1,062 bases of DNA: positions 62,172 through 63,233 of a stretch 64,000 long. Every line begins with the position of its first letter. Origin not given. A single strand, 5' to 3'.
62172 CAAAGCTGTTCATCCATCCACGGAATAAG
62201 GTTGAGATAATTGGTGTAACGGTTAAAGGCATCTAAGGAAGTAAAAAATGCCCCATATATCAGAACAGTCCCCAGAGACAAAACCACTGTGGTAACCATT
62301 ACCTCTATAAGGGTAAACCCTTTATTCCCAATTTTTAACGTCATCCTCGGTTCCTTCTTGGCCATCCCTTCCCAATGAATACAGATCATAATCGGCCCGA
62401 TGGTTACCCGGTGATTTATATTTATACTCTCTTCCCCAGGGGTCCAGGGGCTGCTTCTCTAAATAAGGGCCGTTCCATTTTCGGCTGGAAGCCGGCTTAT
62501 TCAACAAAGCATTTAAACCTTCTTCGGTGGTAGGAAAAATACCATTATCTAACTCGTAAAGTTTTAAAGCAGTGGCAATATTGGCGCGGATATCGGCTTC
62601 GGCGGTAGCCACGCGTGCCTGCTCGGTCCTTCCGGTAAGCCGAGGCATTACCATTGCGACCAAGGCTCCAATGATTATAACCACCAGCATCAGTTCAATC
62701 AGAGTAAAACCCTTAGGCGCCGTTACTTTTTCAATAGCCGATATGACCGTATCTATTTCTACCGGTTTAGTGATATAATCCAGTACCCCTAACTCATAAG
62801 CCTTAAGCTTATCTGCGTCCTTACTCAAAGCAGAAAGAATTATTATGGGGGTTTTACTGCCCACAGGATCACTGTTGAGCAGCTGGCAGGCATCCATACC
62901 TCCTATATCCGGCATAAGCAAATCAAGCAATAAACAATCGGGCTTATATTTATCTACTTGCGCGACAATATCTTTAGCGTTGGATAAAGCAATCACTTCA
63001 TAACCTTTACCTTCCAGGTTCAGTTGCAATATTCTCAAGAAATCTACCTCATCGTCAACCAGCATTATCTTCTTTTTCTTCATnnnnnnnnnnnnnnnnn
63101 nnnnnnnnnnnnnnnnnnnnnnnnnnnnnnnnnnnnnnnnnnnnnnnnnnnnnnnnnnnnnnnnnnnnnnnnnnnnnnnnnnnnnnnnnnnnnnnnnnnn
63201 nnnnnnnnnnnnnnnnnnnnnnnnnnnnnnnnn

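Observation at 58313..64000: Major pseudopilin GspG fused behind a full REC domain, coupled to a PAS histidine kinase, ahead of gspI-J-K-L-M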

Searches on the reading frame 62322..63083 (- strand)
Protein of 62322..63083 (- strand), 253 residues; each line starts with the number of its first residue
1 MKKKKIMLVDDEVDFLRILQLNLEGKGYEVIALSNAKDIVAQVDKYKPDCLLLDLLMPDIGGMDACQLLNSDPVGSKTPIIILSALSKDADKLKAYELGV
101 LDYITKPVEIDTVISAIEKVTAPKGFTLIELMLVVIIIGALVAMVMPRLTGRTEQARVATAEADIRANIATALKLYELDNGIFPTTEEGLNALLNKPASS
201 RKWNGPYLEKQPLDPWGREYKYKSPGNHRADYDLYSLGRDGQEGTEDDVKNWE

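Call 3: search_protein_families(library=pfam, proteins=[window:62322-63083:-], max_evalue=0.01)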
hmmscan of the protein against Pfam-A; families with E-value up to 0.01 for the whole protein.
window:62322-63083:- (253 aa): 3 families
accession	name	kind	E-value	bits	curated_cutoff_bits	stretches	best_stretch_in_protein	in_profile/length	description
PF08334.16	T2SSG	-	7e-36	123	21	1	149-252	2-108/108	Type II secretion system (T2SS), protein G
PF00072.30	Response_reg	-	3.4e-25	88.8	30.2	1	6-117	1-110/111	Response regulator receiver domain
PF07963.17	N_methyl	-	1.9e-05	24.5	21.2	1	124-146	5-27/27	Prokaryotic N-terminal methylation motif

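Call 4: search_protein_families(library=ncbifam, proteins=[window:62322-63083:-], max_evalue=0.01)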
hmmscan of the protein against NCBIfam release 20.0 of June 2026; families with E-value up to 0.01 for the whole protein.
window:62322-63083:- (253 aa): 105 families (the best 25 are shown)
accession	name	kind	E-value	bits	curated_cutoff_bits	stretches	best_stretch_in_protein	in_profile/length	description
TIGR01710.1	typeII_sec_gspG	equivalog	9.4e-45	151.9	88.85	1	124-253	1-134/134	type II secretion system major pseudopilin GspG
TIGR02154.1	PhoB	equivalog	1.6e-22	80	296.2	1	3-120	2-119/226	phosphate regulon transcriptional regulator PhoB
NF053854.1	RespRegPhoBBctds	equivalog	6.3e-22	78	270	1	6-120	1-114/225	two-component system response regulator PhoB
NF045944.1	ResRegRpaBCyano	equivalog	6.1e-21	74.9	330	1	7-119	1-113/229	response regulator transcription factor RpaB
NF007135.0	PRK09581.1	equivalog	6.2e-21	74.7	474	1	5-117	4-116/457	PleD family two-component system response regulator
NF040534.1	resp_reg_YycF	equivalog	1.7e-19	70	340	1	4-116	1-110/231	response regulator YycF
NF007005.1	PRK09468.1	equivalog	1.3e-17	64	331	1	2-120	2-118/237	osmolarity response regulator transcription factor OmpR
NF040689.1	MtrAB_MtrA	equivalog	4.6e-17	62.1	300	1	6-118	1-110/219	MtrAB system response regulator MtrA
NF033117.2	vanR_ACDEGLN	exception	5.5e-17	62.1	350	1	6-114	1-106/226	VanR-ABDEGLN family response regulator transcription factor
NF008296.0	PRK11083.1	equivalog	8.4e-17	61.3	273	1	1-113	1-110/228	two-component system response regulator CreB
NF045991.1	RespRegCtrARhodob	equivalog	6.2e-16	58.8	350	1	5-127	2-123/224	response regulator transcription factor CtrA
NF041733.1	resp_reg_CseB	equivalog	9.3e-16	57.9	350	1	5-118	2-112/228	two-component system response regulator CseB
NF033120.0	vanR_FM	exception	1.1e-15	57.9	460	1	1-109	1-106/231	vancomycin resistance response regulator transcription factor, VanR-F/VanR-M family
NF007969.0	PRK10693.1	equivalog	1.3e-15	57.3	329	1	3-109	7-111/337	two-component system response regulator RssB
NF008318.0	PRK11107.1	equivalog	7.4e-15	54.1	890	1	5-122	669-786/920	two-component sensor histidine kinase BarA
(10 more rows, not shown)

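Call 5: find_homologous_proteins(query=window:62322-63083:-, max_evalue=0.00001)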
Query window:62322-63083:- (253 aa): 3268 proteins with E <= 0.00001 among 4025 candidates; the best 120 are listed.
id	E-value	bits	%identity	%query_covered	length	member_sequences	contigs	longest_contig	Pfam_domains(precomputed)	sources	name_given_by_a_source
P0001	4.2e-151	519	92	100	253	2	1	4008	PF07963.18,PF22434.2,PF00072.31,PF08334.17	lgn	-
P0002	3.4e-148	510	92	100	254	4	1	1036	PF07963.18,PF22434.2,PF00072.31,PF08334.17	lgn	-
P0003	8.2e-141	486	85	100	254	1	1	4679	PF07963.18,PF22434.2,PF00072.31,PF08334.17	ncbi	-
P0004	5.0e-139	480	85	100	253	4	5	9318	PF22434.2,PF00072.31,PF08334.17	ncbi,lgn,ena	-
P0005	6.6e-95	335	62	100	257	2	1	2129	PF22434.2,PF00072.31,PF08334.17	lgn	-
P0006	5.1e-94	332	60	100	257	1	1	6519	PF07963.18,PF22434.2,PF00072.31,PF08334.17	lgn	-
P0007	9.6e-72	259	87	53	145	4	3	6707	PF07963.18,PF22434.2,PF08334.17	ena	-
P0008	6.6e-70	253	88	51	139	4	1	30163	PF07963.18,PF22434.2,PF08334.17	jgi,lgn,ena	-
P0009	5.4e-69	250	78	58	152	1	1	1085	PF22434.2,PF08334.17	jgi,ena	-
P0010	3.3e-68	248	85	51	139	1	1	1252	PF07963.18,PF22434.2,PF08334.17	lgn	-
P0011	3.6e-68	248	47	98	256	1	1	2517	PF07963.18,PF22434.2,PF00072.31,PF08334.17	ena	-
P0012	1.3e-67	246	85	53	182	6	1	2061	PF07963.18,PF22434.2,PF08334.17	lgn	-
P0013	8.2e-67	243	84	51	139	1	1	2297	PF07963.18,PF22434.2,PF08334.17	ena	-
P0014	3.1e-66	241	83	51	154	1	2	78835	PF22434.2,PF08334.17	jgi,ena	-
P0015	1.7e-65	239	84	51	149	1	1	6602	PF07963.18,PF22434.2,PF08334.17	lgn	-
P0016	1.7e-65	239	85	51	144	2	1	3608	PF07963.18,PF22434.2,PF08334.17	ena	-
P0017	1.9e-65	239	79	53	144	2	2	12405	PF07963.18,PF22434.2,PF08334.17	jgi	-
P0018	2.6e-65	238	82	53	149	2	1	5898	PF22434.2,PF08334.17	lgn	-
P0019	4.2e-65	238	84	51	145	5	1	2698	PF07963.18,PF22434.2,PF08334.17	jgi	jgi:general secretion pathway protein G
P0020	5.3e-65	237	84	51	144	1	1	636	PF07963.18,PF22434.2,PF08334.17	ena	-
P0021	6.5e-65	237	82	51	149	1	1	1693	PF22434.2,PF08334.17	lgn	-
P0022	2.5e-64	235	82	53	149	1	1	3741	PF22434.2,PF08334.17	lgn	-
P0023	3.2e-64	235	83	51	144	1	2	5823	PF07963.18,PF22434.2,PF08334.17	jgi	jgi:general secretion pathway protein G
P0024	5.4e-64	234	75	56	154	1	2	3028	PF22434.2,PF08334.17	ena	-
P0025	6.4e-64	234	83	51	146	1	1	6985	PF07963.18,PF22434.2,PF08334.17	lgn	-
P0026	8.1e-64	233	82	51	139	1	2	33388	PF07963.18,PF22434.2,PF08334.17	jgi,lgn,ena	-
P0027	9.0e-64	233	81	51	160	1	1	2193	PF07963.18,PF22434.2,PF08334.17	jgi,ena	-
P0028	1.6e-63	232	45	98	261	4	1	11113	PF00072.31,PF08334.17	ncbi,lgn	-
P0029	2.2e-63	232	82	51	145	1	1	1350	PF07963.18,PF22434.2,PF08334.17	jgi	jgi:general secretion pathway protein G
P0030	2.7e-63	232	80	53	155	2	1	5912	PF07963.18,PF22434.2,PF08334.17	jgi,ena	-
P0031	3.8e-63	231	82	51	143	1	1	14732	PF22434.2,PF08334.17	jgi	-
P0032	4.2e-63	231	83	51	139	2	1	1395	PF07963.18,PF22434.2,PF08334.17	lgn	-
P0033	4.4e-63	231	83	51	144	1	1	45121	PF07963.18,PF22434.2,PF08334.17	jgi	jgi:general secretion pathway protein G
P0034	4.4e-63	231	79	51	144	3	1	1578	PF07963.18,PF22434.2,PF08334.17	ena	-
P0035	5.4e-63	231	84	51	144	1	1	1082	PF22434.2,PF08334.17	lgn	-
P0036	5.6e-63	231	85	51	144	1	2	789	PF22434.2,PF08334.17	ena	-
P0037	6.0e-63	231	84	51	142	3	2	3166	PF07963.18,PF22434.2,PF08334.17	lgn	-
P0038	6.7e-63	230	82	51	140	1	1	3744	PF07963.18,PF22434.2,PF08334.17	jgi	jgi:general secretion pathway protein G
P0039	9.5e-63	230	77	51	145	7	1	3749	PF22434.2,PF08334.17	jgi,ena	-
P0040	1.1e-62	230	82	51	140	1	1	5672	PF07963.18,PF22434.2,PF08334.17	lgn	-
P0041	1.2e-62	230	80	51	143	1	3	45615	PF07963.18,PF22434.2,PF08334.17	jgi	-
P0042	1.3e-62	229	78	51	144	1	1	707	PF07963.18,PF22434.2,PF08334.17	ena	-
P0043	1.4e-62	229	80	51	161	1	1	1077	PF07963.18,PF22434.2,PF08334.17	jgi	jgi:general secretion pathway protein G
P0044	1.5e-62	229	66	68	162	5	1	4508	PF07963.18,PF22434.2,PF08334.17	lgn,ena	-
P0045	1.6e-62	229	82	51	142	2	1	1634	PF07963.18,PF22434.2,PF08334.17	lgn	-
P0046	1.7e-62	229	82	51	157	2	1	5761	PF07963.18,PF22434.2,PF08334.17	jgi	jgi:general secretion pathway protein G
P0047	1.8e-62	229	82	51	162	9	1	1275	PF07963.18,PF22434.2,PF08334.17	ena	-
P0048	1.9e-62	229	79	54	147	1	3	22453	PF22434.2,PF08334.17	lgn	-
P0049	1.9e-62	229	81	51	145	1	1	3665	PF07963.18,PF22434.2,PF08334.17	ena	-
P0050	2.1e-62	229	80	51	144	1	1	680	PF07963.18,PF22434.2,PF08334.17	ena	-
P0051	2.4e-62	229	81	51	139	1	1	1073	PF22434.2,PF08334.17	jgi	jgi:general secretion pathway protein G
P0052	2.5e-62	229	82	51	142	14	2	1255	PF07963.18,PF22434.2,PF08334.17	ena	-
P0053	2.5e-62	229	79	53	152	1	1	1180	PF07963.18,PF22434.2,PF08334.17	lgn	-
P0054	3.2e-62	228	80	52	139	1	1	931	PF07963.18,PF22434.2,PF08334.17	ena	-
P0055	4.0e-62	228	82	51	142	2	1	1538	PF22434.2,PF08334.17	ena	-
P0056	4.0e-62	228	78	54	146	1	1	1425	PF07963.18,PF22434.2,PF08334.17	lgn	-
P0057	4.2e-62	228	67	68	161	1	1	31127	PF07963.18,PF22434.2,PF08334.17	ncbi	ncbi:type II secretion system major pseudopilin GspG [Candidatus Omnitrophota bacterium]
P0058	4.3e-62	228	81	51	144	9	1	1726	PF07963.18,PF22434.2,PF08334.17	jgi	jgi:general secretion pathway protein G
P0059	4.8e-62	228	78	54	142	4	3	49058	PF07963.18,PF22434.2,PF08334.17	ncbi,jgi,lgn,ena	-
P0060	5.2e-62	227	78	51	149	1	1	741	PF07963.18,PF22434.2,PF08334.17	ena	-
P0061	6.1e-62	227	79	51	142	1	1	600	PF07963.18,PF22434.2,PF08334.17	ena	-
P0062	6.2e-62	227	74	53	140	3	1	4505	PF22434.2,PF08334.17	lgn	-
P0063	6.7e-62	227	83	51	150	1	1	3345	PF22434.2,PF08334.17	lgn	-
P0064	6.8e-62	227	75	54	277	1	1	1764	PF07238.20,PF07963.18,PF22434.2,PF08334.17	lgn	-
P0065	7.4e-62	227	82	51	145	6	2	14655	PF07963.18,PF22434.2,PF08334.17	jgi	jgi:general secretion pathway protein G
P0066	7.9e-62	227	78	51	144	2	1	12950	PF07963.18,PF22434.2,PF08334.17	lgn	-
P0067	8.2e-62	227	79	51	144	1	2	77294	PF07963.18,PF22434.2,PF08334.17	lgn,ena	-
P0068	8.4e-62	227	74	54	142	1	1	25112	PF07963.18,PF22434.2,PF08334.17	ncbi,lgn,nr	ncbi:MAG: type II secretion system major pseudopilin GspG [Candidatus Omnitrophica bacterium]|nr:typ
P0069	8.5e-62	227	77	55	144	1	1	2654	PF22434.2,PF08334.17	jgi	jgi:general secretion pathway protein G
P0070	9.1e-62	227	79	51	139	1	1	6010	PF07963.18,PF22434.2,PF08334.17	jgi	jgi:general secretion pathway protein G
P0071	9.7e-62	227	79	51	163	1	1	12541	PF07963.18,PF22434.2,PF08334.17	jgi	-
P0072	1.0e-61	226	77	51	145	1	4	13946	PF22434.2,PF08334.17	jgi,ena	-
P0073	1.2e-61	226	80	51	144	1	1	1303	PF07963.18,PF22434.2,PF08334.17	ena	-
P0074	1.3e-61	226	80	53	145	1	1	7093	PF07963.18,PF22434.2,PF08334.17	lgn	-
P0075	1.3e-61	226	80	51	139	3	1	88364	PF07963.18,PF22434.2,PF08334.17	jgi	-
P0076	1.3e-61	226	81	51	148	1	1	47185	PF07963.18,PF22434.2,PF08334.17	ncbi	ncbi:MAG: type II secretion system major pseudopilin GspG [Candidatus Omnitrophota bacterium]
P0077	1.4e-61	226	77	55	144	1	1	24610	PF07963.18,PF22434.2,PF08334.17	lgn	-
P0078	1.6e-61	226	79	51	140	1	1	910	PF07963.18,PF22434.2,PF08334.17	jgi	jgi:general secretion pathway protein G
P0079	1.6e-61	226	74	57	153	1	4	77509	PF22434.2,PF08334.17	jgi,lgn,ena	jgi:general secretion pathway protein G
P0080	1.7e-61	226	79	51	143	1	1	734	PF07963.18,PF22434.2,PF08334.17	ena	-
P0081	1.9e-61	226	82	51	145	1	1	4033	PF22434.2,PF08334.17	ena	-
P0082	2.0e-61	226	80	51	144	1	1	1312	PF07963.18,PF22434.2,PF08334.17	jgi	jgi:general secretion pathway protein G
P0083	2.0e-61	226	78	51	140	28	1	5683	PF07963.18,PF22434.2,PF08334.17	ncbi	-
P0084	2.1e-61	225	75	54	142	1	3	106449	PF22434.2,PF08334.17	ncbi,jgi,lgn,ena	-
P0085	2.2e-61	225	82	51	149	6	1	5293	PF22434.2,PF08334.17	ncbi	ncbi:MAG: type II secretion system major pseudopilin GspG [Candidatus Omnitrophota bacterium]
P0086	2.2e-61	225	78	53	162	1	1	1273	PF07963.18,PF22434.2,PF08334.17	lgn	-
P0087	2.3e-61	225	74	57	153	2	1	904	PF22434.2,PF08334.17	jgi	jgi:general secretion pathway protein G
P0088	2.3e-61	225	78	51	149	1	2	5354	PF22434.2,PF08334.17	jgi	jgi:general secretion pathway protein G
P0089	2.4e-61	225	78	51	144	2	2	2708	PF07963.18,PF22434.2,PF08334.17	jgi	jgi:general secretion pathway protein G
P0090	2.5e-61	225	80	51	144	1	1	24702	PF07963.18,PF22434.2,PF08334.17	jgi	-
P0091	2.7e-61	225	79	51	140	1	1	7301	PF07963.18,PF22434.2,PF08334.17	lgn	-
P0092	2.9e-61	225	80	51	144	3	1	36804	PF22434.2,PF08334.17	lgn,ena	-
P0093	3.1e-61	225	80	51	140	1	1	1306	PF07963.18,PF22434.2,PF08334.17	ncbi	-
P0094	3.2e-61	225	81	51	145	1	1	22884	PF22434.2,PF08334.17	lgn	-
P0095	3.2e-61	225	77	51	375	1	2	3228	PF07238.20,PF07963.18,PF22434.2,PF00072.31,PF08334.17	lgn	-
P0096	3.2e-61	225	76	54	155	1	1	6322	PF22434.2,PF08334.17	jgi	jgi:general secretion pathway protein G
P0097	3.4e-61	225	77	51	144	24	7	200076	PF07963.18,PF22434.2,PF08334.17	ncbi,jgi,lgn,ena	jgi:general secretion pathway protein G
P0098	3.6e-61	225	81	51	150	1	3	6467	PF22434.2,PF08334.17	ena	-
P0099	3.7e-61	225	76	53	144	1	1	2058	PF07963.18,PF22434.2,PF08334.17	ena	-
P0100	3.7e-61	225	76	53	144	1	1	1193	PF07963.18,PF22434.2,PF08334.17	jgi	jgi:general secretion pathway protein G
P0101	4.1e-61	225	74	57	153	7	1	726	PF22434.2,PF08334.17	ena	-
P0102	4.1e-61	225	79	51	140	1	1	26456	PF07963.18,PF22434.2,PF08334.17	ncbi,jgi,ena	-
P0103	4.2e-61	225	80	51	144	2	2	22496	PF22434.2,PF08334.17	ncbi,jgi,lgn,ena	-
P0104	4.2e-61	224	78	51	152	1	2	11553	PF22434.2,PF08334.17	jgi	-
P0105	4.4e-61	224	79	51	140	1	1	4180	PF07963.18,PF22434.2,PF08334.17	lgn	-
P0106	4.4e-61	224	75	51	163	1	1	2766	PF07963.18,PF22434.2,PF08334.17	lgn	-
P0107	4.5e-61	224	73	57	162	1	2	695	PF07963.18,PF22434.2,PF08334.17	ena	-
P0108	4.7e-61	224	80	51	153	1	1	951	PF22434.2,PF08334.17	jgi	jgi:general secretion pathway protein G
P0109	4.7e-61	224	82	51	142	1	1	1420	PF22434.2,PF08334.17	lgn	-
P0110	5.2e-61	224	81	51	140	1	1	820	PF07963.18,PF22434.2,PF08334.17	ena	-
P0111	5.5e-61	224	79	51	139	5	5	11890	PF07963.18,PF22434.2,PF08334.17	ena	-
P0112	5.6e-61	224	72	57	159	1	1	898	PF22434.2,PF08334.17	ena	-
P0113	5.6e-61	224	75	53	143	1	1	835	PF22434.2,PF08334.17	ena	-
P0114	5.9e-61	224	79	51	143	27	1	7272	PF07963.18,PF22434.2,PF08334.17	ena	-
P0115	6.1e-61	224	82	51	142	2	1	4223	PF07963.18,PF22434.2,PF08334.17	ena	-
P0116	7.5e-61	224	81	51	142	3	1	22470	PF07963.18,PF22434.2,PF08334.17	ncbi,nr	ncbi:MAG: type II secretion system major pseudopilin GspG [Candidatus Omnitrophica bacterium]|nr:typ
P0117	8.1e-61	224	76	54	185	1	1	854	PF22434.2,PF08334.17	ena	-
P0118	8.9e-61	223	78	51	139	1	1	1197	PF22434.2,PF08334.17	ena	-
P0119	9.1e-61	223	77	51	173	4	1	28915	PF07963.18,PF22434.2,PF08334.17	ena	-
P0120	9.3e-61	223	81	51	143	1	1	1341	PF07963.18,PF22434.2,PF08334.17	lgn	-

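Call 10: find_encoding_contigs(protein=window:62322-63083:-, flank=10000, max_places=6)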
Protein window:62322-63083:- (253 aa): 1 contig read that carries it; 1 place shown.
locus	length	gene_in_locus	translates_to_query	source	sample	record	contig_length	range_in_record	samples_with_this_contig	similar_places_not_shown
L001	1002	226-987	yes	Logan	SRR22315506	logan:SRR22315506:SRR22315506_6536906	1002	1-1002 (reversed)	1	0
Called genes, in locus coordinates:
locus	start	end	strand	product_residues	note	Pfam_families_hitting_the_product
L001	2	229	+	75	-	?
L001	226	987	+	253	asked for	PF00072:Response_reg, PF07963:N_methyl (faint), PF08334:T2SSG, PF22434:PilW_C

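Call 11: find_encoding_contigs(protein=P0028, flank=10000, max_places=4)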
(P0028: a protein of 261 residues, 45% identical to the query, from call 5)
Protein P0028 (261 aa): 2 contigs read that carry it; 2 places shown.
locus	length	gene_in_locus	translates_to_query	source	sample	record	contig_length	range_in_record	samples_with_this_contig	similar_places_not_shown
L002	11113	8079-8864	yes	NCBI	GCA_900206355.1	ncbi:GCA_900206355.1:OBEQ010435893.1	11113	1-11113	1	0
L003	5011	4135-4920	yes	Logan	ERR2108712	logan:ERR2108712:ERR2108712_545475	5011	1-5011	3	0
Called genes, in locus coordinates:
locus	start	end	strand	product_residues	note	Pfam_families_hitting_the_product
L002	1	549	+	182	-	?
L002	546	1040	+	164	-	PF05157:MshEN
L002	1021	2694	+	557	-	PF05157:MshEN, PF13604:AAA_30 (faint), PF00437:T2SSE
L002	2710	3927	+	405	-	PF28597:T2SSF_N, PF00482:T2SSF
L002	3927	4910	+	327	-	PF13145:Rotamase_2 (weak)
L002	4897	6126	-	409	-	PF13185:GAF_2 (weak), PF13492:GAF_3 (weak), PF00512:HisKA, PF02518:HATPase_c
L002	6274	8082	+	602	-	PF00512:HisKA, PF02518:HATPase_c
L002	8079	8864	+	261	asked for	PF00072:Response_reg, PF08334:T2SSG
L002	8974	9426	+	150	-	PF07963:N_methyl (weak)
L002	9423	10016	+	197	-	-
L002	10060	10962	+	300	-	PF12836:HHH_3 (faint), PF21687:T2SSK_1st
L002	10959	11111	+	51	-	?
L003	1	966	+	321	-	?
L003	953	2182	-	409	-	PF13185:GAF_2 (weak), PF13492:GAF_3 (weak), PF00512:HisKA, PF02518:HATPase_c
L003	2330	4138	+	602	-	PF00512:HisKA, PF02518:HATPase_c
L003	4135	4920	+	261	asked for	PF00072:Response_reg, PF08334:T2SSG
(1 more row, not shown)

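Call 12: find_encoding_contigs(protein=P0004, flank=10000, max_places=5)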
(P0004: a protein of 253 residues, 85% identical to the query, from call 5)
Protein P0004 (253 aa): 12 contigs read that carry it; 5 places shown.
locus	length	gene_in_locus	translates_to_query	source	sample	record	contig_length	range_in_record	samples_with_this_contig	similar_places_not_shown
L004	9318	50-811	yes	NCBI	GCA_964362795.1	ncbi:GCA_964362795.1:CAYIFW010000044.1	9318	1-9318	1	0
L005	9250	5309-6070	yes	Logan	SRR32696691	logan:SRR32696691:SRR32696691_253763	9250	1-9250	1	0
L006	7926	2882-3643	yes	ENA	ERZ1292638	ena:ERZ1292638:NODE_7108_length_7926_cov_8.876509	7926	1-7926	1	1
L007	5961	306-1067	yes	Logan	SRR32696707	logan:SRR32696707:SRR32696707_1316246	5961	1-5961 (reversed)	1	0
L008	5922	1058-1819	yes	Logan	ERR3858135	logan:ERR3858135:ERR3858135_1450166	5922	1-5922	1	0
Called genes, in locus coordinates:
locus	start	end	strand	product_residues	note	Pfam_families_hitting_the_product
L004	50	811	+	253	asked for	PF00072:Response_reg, PF08334:T2SSG, PF22434:PilW_C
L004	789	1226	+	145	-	-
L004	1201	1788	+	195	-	PF11612:T2SSJ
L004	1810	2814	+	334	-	PF21687:T2SSK_1st, PF12836:HHH_3 (faint)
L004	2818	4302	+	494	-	PF11104:PilM_2, PF05137:PilN (weak)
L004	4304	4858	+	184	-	-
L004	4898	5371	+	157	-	-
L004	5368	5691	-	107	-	-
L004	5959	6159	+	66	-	PF00313:CSD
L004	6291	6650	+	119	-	PF03692:CxxCxxCC (weak)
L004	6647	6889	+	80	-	-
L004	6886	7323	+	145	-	PF03479:PCC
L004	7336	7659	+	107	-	-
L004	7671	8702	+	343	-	PF00793:DAHP_synth_1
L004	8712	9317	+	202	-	?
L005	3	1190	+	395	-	?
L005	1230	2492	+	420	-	PF28597:T2SSF_N, PF00482:T2SSF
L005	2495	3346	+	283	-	PF13485:Peptidase_MA_2 (weak)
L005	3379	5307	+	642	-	PF08448:PAS_4, PF13426:PAS_9, PF00512:HisKA, PF02518:HATPase_c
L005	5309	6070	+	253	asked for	PF00072:Response_reg, PF08334:T2SSG, PF22434:PilW_C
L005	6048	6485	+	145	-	-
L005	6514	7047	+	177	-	PF11612:T2SSJ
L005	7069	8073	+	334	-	PF21687:T2SSK_1st, PF12836:HHH_3 (faint)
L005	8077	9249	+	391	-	?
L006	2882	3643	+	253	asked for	PF00072:Response_reg, PF08334:T2SSG, PF22434:PilW_C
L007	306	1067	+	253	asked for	PF00072:Response_reg, PF08334:T2SSG, PF22434:PilW_C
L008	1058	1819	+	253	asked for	PF00072:Response_reg, PF08334:T2SSG, PF22434:PilW_C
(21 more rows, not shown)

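Call 14: find_encoding_contigs(protein=P0095, flank=10000, max_places=3)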
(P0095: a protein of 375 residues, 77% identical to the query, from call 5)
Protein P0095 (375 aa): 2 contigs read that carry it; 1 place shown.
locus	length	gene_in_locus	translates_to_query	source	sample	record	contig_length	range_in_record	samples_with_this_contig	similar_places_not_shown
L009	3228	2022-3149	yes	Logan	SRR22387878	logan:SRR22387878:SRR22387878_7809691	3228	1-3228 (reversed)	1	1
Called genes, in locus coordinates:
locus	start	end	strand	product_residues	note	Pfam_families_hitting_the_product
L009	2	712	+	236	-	?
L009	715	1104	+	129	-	PF00072:Response_reg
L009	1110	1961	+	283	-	PF13485:Peptidase_MA_2 (weak)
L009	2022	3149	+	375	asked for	PF00072:Response_reg, PF07238:PilZ, PF07963:N_methyl (weak), PF08334:T2SSG, PF22434:PilW_C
